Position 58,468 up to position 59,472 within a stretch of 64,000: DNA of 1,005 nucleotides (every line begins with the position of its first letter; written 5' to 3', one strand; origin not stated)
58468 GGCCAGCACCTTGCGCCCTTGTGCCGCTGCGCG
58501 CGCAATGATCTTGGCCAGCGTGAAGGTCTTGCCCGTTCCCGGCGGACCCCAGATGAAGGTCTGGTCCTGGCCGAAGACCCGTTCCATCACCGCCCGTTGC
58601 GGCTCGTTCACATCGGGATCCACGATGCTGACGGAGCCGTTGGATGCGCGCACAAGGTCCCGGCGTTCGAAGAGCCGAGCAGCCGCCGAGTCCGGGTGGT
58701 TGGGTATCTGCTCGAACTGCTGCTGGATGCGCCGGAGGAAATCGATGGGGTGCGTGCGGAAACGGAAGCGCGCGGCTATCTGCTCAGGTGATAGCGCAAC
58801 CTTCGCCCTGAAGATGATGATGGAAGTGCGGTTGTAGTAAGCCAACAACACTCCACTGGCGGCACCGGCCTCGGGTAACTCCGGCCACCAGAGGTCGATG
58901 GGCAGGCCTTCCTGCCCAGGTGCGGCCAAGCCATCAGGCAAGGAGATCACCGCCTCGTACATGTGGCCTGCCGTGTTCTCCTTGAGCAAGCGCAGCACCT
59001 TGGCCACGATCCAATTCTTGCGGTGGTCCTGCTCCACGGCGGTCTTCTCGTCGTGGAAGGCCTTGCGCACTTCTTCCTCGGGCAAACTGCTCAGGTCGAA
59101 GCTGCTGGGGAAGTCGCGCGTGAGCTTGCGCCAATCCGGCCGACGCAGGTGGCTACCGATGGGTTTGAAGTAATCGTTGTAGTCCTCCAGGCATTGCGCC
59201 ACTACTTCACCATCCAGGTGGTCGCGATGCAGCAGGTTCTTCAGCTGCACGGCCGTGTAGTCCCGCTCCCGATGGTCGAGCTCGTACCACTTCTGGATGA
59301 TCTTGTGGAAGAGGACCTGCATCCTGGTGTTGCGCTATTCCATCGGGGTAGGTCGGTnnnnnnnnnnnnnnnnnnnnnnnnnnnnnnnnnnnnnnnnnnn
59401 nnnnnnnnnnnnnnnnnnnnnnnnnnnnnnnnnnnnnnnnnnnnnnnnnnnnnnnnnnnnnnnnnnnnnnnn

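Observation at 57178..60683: Upf1-like SF1 helicase preceded by a small REase-like protein and a GIY-YIG nuclease (a 'split' helicase-nuclease module)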

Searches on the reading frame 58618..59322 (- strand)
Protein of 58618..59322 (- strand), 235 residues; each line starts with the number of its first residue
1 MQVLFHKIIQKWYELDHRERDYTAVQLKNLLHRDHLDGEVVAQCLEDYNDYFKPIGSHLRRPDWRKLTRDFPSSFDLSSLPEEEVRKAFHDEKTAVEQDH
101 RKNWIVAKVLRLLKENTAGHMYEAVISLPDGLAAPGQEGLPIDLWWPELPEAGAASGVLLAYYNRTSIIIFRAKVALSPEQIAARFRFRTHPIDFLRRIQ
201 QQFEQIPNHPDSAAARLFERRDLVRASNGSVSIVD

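Call 63: predict_structure(alignment_id=A4)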
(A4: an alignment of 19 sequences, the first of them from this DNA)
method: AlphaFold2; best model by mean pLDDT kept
length: 235 residues; sequences in the alignment: 19
mean_pLDDT: 70.6   pTM: 0.40
mean pLDDT of the five models: 70.6, 61.5, 61.0, 54.3, 52.5
residues with pLDDT >= 90: 0; 70-90: 127; 50-70: 95; < 50: 13
segments of 3 or more residues with pLDDT < 50: 223-235
pLDDT, mean of each block of 10 residues (from residue 1): 81 78 78 74 83 80 76 60 64 64 76 84 78 62 67 64 75 82 78 62 67 60 47 40
secondary structure, 60 per line:
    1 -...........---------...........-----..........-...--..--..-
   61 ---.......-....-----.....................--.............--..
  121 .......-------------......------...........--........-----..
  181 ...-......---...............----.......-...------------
elements in order: H2-12 H24-32 H38-47 H64-70 H72-75 H81-101 E104-116 E119-127 E141-146 E153-163 E166-173 H179-183 E185-190 H194-208 H213-219

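Call 65: fold_search(model_id=the predicted structure, library=pdb)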
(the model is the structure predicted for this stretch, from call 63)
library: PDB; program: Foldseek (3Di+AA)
matches with E <= 10: 1148; with E <= 0.001: 1
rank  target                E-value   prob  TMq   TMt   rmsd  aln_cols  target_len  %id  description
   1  7qca_LFF              9.7e-04  1.00  0.24  0.40   7.6       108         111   12  Spraguea lophii ribosome (released 2022-11-30)
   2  7qep_O3               2.1e-03  0.99  0.23  0.39   7.2       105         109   12  Cryo-EM structure of the ribosome from Encephalitozoon cuniculi (released 2022-02-09)
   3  7dqb_A                2.4e-03  0.84  0.23  0.23  18.5       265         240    9  Crystal structure of an IclR homolog complexed with 4-hydroxybenzoate from Microbacterium hydrocarbonoxydans in P21212 (released 2021-05-05)
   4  5h1a_B                4.8e-03  0.77  0.24  0.23  16.1       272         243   10  Crystal structure of an IclR homolog from Microbacterium sp. strain HM58-2 (released 2017-01-18)
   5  4b3g_A                5.1e-03  1.00  0.33  0.15   7.7       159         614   16  crystal structure of Ighmbp2 helicase in complex with RNA (released 2012-09-26)
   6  4b3f                  6.0e-03  0.97  0.28  0.13  10.4       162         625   14  crystal structure of Ighmbp2 helicase (released 2012-09-26)
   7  5h1a_D                6.4e-03  0.69  0.23  0.22  17.3       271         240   10  Crystal structure of an IclR homolog from Microbacterium sp. strain HM58-2 (released 2017-01-18)
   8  1mkm_A                9.1e-03  0.51  0.22  0.21  16.5       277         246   10  CRYSTAL STRUCTURE OF THE THERMOTOGA MARITIMA ICLR (released 2002-09-11)
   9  2gk6_A                1.0e-02  1.00  0.32  0.14   5.1       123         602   15  Structural and Functional insights into the human Upf1 helicase core (released 2007-01-09)
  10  8p85_AG               1.1e-02  0.91  0.19  0.34   6.9        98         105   14  80S yeast ribosome in complex with Fluorolissoclimide (released 2025-06-25)
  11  9axt_Br               1.3e-02  0.91  0.20  0.34   7.2        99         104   14  Non-translating S. pombe ribosome (released 2024-10-16)
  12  8jiv_Cf               1.5e-02  0.93  0.20  0.33   7.2        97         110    8  Atomic structure of wheat ribosome reveals unique features of the plant ribosomes (released 2024-03-27)
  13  7oya_f1               1.5e-02  0.91  0.20  0.35   7.1       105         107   13  Cryo-EM structure of the 1 hpf zebrafish embryo 80S ribosome (released 2022-07-13)
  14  8ftm_A                1.5e-02  0.95  0.25  0.11   7.3       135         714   12  Setx-ssRNA-ADP-SO4 complex (released 2023-10-25)
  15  8ftm_B                1.5e-02  0.92  0.26  0.11  10.4       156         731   13  Setx-ssRNA-ADP-SO4 complex (released 2023-10-25)
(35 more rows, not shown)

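Call 77: find_related_loci(query=A4, collection=viral_contigs, flank=6000)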
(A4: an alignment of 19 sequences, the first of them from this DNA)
Query A4 (235 aa) in viral_contigs; peptide patterns used: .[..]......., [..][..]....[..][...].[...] (x = any residue, [..] = any of these).
214 stretches matched a pattern, but none encodes a relative of the query by tblastn (E <= 1e-3).
